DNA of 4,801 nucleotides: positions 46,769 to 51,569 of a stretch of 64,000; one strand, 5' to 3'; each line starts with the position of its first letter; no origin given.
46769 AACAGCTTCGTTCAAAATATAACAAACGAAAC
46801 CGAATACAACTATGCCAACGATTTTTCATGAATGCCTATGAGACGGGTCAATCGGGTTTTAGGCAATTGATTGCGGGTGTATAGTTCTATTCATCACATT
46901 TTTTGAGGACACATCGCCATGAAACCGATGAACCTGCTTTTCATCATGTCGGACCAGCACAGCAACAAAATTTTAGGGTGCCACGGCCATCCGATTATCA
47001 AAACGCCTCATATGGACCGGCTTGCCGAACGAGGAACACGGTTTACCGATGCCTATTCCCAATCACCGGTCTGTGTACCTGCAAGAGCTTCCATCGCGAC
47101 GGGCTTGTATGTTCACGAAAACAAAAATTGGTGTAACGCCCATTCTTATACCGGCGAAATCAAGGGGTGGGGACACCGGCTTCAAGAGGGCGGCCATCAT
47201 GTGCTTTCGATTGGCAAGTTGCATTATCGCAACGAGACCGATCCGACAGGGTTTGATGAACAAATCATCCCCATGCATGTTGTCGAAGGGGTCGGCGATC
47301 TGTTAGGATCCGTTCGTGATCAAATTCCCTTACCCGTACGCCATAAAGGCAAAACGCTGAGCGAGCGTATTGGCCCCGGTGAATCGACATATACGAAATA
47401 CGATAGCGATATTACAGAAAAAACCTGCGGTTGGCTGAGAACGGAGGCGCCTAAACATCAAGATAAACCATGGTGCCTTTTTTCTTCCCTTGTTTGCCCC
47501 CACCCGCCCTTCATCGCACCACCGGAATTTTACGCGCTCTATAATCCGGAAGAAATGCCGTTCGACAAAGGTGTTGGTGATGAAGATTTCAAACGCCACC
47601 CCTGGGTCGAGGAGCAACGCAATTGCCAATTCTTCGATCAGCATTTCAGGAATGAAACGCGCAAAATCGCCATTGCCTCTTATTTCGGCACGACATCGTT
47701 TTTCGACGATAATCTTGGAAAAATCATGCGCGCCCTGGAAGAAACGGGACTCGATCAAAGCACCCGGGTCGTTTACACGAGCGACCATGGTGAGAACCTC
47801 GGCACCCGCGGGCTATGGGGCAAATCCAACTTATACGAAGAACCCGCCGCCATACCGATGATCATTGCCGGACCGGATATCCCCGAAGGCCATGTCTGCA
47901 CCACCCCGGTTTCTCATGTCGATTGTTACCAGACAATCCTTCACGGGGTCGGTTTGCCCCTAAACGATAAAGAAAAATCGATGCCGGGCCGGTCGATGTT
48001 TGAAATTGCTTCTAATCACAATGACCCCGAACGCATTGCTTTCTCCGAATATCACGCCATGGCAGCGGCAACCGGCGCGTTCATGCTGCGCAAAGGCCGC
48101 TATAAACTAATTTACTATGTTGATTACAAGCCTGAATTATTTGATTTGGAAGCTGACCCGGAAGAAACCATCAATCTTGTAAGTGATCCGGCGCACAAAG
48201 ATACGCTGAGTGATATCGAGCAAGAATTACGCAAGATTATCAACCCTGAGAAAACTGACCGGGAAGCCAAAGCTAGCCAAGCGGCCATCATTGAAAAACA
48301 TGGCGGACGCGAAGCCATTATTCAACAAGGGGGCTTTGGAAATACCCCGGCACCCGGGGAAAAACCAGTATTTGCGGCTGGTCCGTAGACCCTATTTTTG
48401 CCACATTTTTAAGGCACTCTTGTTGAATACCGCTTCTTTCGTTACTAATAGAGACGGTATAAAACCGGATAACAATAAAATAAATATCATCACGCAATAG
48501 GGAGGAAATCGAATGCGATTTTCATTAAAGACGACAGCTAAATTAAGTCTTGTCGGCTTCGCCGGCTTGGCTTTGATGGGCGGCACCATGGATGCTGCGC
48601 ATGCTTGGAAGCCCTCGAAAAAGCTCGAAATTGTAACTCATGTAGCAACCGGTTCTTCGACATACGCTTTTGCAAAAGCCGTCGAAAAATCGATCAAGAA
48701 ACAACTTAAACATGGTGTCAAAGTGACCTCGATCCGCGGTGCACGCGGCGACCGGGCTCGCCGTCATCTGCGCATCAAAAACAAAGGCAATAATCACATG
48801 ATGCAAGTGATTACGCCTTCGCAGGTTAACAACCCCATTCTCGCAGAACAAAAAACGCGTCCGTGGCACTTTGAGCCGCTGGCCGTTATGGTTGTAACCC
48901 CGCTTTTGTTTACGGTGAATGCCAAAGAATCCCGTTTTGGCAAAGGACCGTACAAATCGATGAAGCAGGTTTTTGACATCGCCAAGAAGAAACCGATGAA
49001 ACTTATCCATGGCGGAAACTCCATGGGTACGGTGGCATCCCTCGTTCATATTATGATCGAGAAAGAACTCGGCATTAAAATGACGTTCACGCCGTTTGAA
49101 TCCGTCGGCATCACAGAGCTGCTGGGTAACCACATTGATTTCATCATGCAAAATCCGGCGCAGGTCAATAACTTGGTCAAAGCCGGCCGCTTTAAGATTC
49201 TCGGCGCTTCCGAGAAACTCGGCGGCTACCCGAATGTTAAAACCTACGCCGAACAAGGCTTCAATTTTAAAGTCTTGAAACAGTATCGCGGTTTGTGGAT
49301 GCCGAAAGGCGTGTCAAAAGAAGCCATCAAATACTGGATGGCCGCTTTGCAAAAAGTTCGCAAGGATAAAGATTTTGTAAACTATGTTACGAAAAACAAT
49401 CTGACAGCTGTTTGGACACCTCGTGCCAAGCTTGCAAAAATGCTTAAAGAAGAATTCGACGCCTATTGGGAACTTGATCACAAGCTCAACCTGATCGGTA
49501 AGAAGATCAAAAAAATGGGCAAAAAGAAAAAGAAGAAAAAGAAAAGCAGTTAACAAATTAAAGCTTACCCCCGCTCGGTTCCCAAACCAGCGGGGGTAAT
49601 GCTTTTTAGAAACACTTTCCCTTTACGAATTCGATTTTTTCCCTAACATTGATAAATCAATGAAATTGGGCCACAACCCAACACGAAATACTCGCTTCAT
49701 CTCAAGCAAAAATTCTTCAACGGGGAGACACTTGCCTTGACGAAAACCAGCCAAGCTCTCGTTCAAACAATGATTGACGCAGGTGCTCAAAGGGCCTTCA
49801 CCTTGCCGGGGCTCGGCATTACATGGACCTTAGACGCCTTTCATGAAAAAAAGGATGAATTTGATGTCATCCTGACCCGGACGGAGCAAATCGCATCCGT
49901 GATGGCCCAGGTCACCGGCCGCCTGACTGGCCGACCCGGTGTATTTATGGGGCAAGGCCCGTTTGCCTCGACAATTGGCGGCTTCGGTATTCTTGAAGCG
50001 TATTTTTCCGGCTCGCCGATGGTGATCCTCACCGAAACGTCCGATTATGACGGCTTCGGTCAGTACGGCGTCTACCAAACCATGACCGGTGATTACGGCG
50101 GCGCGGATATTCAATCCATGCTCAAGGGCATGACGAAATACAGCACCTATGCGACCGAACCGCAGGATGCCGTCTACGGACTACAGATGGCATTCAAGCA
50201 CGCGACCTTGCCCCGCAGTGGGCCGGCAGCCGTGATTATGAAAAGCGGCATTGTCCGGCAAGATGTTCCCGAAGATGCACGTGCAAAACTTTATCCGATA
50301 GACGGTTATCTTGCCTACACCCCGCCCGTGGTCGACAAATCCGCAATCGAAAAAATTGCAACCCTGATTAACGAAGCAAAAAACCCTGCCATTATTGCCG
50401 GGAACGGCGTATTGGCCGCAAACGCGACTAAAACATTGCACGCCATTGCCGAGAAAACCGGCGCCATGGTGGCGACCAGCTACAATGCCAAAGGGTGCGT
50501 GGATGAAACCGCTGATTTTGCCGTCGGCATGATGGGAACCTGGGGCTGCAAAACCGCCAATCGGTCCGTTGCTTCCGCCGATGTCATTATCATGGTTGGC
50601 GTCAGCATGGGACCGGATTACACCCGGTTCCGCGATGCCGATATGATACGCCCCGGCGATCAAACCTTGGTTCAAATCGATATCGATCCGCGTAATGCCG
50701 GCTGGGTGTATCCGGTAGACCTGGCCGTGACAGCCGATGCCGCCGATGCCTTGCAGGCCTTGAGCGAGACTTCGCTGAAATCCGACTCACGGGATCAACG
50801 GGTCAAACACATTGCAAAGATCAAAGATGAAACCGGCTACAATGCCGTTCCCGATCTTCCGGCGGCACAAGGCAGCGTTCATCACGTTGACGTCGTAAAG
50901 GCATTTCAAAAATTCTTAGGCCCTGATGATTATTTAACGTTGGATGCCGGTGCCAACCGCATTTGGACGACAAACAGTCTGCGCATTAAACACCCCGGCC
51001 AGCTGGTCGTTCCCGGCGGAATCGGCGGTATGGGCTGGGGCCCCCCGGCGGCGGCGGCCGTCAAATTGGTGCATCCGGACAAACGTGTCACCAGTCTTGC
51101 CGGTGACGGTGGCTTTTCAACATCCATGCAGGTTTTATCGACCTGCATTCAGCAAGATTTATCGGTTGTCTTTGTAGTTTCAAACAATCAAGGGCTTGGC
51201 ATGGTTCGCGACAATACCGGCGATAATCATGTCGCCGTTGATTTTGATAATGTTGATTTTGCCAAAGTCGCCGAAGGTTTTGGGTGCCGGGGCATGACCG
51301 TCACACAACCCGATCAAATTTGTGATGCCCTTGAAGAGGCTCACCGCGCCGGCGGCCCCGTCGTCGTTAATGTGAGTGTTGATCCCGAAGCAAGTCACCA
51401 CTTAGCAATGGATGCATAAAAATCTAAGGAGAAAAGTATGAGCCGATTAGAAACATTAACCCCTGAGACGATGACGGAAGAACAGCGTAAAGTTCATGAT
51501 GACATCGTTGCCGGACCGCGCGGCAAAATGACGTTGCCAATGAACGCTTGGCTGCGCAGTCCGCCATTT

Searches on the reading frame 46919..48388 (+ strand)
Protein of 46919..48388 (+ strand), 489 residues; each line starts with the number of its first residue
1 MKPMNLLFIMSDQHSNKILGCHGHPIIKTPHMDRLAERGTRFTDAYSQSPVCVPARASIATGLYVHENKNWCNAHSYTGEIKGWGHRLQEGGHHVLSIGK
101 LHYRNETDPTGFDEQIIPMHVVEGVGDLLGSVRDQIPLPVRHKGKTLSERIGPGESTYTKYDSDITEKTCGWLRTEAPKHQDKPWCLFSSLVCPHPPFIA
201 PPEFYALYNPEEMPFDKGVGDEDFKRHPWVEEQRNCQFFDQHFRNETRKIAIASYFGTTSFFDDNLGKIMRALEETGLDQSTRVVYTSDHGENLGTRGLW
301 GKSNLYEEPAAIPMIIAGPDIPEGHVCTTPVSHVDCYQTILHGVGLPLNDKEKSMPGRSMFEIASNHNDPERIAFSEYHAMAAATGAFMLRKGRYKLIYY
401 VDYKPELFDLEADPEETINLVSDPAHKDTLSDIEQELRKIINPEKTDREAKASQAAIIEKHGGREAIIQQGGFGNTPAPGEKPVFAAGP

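Call 28: search_protein_families(library=pfam, proteins=[window:46919-48388:+], max_evalue=0.001)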
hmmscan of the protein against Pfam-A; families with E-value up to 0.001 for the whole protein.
window:46919-48388:+ (489 aa): 3 families
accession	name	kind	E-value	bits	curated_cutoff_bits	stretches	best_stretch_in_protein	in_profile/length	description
PF00884.28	Sulfatase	-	1.8e-38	133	25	1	5-342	2-297/301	Sulfatase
PF16347.10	SGSH_C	-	1.4e-15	58.2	29.3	1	295-440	1-151/154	N-sulphoglucosamine sulphohydrolase, C-terminal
PF01663.27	Phosphodiest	-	6.2e-09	36.4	23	1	259-291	188-220/342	Type I phosphodiesterase / nucleotide pyrophosphatase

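Call 41: search_protein_families(library=ncbifam, proteins=[window:46919-48388:+], max_evalue=0.00001)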
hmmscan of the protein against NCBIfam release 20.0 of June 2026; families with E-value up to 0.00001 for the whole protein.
window:46919-48388:+ (489 aa): 4 families
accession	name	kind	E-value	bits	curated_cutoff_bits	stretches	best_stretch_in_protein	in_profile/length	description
TIGR03417.1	chol_sulfatase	equivalog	1.5e-80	271.5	433.45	1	4-455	3-454/500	choline-sulfatase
NF010322.0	PRK13759.1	equivalog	2.1e-63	214.5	481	2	166-440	186-456/486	arylsulfatase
NF045661.1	HdlasePehA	equivalog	4.1e-46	157.7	900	2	165-437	186-481/506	phosphoric/sulfuric ester hydrolase PehA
NF052527.1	Mn_arylsulf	exception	8.3e-33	114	850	2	182-442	197-453/479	manganese-dependent arylsulfatase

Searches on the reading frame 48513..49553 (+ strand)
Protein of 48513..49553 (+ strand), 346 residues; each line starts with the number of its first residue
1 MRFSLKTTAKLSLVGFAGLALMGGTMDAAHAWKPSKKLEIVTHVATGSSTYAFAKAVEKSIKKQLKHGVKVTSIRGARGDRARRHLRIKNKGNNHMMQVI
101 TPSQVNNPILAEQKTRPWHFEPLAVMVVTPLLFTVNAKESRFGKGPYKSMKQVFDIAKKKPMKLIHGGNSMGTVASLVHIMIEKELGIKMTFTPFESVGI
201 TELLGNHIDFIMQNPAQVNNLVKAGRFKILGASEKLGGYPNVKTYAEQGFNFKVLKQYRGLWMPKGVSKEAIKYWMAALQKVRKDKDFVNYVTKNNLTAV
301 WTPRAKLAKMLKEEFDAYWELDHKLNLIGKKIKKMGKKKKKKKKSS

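Call 28: search_protein_families(library=pfam, proteins=[window:48513-49553:+], max_evalue=0.001)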
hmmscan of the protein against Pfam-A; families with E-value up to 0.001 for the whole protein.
window:48513-49553:+ (346 aa): 1 family
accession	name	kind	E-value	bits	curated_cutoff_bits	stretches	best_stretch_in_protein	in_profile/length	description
PF03401.19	TctC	-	1.3e-17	64.7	27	1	144-318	87-265/274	Tripartite tricarboxylate transporter family receptor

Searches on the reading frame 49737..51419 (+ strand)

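Call 28: search_protein_families(library=pfam, proteins=[window:49737-51419:+], max_evalue=0.001)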
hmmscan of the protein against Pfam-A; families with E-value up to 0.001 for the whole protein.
window:49737-51419:+ (560 aa): 3 families
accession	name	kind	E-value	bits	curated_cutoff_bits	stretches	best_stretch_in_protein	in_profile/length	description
PF02775.26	TPP_enzyme_C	-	5.2e-37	127.4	21.9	1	403-546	1-151/151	Thiamine pyrophosphate enzyme, C-terminal TPP binding domain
PF00205.28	TPP_enzyme_M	-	4e-36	124.2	30.4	1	204-342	1-137/137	Thiamine pyrophosphate enzyme, central domain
PF02776.23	TPP_enzyme_N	-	1.7e-19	70.2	26.8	1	3-116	2-114/119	Thiamine pyrophosphate enzyme, N-terminal TPP binding domain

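Call 41: search_protein_families(library=ncbifam, proteins=[window:49737-51419:+], max_evalue=0.00001)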
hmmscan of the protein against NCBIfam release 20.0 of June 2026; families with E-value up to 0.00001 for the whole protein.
window:49737-51419:+ (560 aa): 53 families (the best 25 are shown)
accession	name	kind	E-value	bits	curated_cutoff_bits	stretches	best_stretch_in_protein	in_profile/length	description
TIGR00118.1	acolac_lg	equivalog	7.2e-86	288.8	538.35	1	3-552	2-538/557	biosynthetic-type acetolactate synthase large subunit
NF006187.0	PRK08322.1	equivalog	6.2e-81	272.5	509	1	2-552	2-532/548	acetolactate synthase large subunit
NF006122.0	PRK08266.1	subfamily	4.9e-80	269.5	571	1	4-553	6-531/543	hypothetical protein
NF006052.0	PRK08199.1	subfamily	2e-79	267.4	539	1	2-554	8-543/559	thiamine pyrophosphate protein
NF004919.0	PRK06276.1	equivalog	3.9e-78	263.2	866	1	3-553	2-543/582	acetolactate synthase large subunit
NF004710.0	PRK06048.1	equivalog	1.8e-76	257.8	976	1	3-552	9-541/561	acetolactate synthase large subunit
NF006377.0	PRK08611.1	equivalog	4.4e-74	250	742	1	2-552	4-533/576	pyruvate oxidase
NF006378.0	PRK08617.1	equivalog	6.1e-73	246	510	1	3-557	9-547/556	acetolactate synthase AlsS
TIGR02418.1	acolac_catab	equivalog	1.4e-67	228.4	551.1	1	6-554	3-535/539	acetolactate synthase AlsS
NF004772.0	PRK06112.1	subfamily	6.9e-63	212.8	673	1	45-554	53-565/578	acetolactate synthase catalytic subunit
NF005651.0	PRK07418.1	subfamily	7.4e-62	209.4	942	1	4-550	21-561/617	acetolactate synthase large subunit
NF006016.1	PRK08155.1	equivalog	2.4e-61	207.8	870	1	6-552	7-536/554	acetolactate synthase large subunit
NF005039.0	PRK06456.1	equivalog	2.1e-60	204.8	868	1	1-552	1-548/572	acetolactate synthase large subunit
NF006524.0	PRK08978.1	equivalog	3.2e-60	203.9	738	1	4-551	3-527/548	acetolactate synthase 2 catalytic subunit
NF005713.0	PRK07525.1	subfamily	3.8e-60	203.9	620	1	4-549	8-563/592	sulfoacetaldehyde acetyltransferase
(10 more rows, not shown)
